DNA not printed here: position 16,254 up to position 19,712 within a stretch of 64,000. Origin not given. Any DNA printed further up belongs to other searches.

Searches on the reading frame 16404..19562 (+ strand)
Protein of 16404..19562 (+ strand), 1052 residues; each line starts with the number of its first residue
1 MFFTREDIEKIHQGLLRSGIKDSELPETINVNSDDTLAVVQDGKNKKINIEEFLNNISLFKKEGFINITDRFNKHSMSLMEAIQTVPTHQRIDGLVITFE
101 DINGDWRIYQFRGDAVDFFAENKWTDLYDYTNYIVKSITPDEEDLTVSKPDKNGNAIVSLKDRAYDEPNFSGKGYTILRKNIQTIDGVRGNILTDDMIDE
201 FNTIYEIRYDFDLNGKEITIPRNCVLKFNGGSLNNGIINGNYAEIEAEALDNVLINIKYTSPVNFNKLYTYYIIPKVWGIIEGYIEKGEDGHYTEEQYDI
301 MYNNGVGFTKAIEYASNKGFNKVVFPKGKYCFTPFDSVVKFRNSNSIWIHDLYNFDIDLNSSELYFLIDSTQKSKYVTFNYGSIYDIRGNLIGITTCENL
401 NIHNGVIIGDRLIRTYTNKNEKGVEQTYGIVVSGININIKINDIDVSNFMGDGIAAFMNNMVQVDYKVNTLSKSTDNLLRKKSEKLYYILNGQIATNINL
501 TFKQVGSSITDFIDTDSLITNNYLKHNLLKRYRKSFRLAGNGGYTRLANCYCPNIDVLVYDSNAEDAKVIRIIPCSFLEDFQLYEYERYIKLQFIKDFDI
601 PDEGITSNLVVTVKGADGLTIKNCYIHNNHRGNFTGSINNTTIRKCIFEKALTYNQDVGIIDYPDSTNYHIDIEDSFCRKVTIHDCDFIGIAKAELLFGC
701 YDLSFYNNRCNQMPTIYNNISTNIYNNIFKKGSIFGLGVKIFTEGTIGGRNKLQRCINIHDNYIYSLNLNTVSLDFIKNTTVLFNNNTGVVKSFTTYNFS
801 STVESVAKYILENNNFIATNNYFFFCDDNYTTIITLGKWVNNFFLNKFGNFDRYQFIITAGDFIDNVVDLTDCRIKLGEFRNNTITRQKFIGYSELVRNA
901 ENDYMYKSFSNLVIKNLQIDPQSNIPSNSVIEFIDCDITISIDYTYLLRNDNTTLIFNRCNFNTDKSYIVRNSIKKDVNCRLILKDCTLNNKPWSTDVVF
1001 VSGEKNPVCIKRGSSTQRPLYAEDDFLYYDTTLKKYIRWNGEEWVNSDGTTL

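Call 63: search_protein_families(library=phrogs, proteins=[window:16404-19562:+], max_evalue=0.00001)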
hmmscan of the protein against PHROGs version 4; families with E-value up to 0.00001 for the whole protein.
window:16404-19562:+ (1052 aa): 1 family
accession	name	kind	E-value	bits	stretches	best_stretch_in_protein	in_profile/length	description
phrog_2234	-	tail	5.3e-07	29.6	1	299-977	196-695/757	tail spike protein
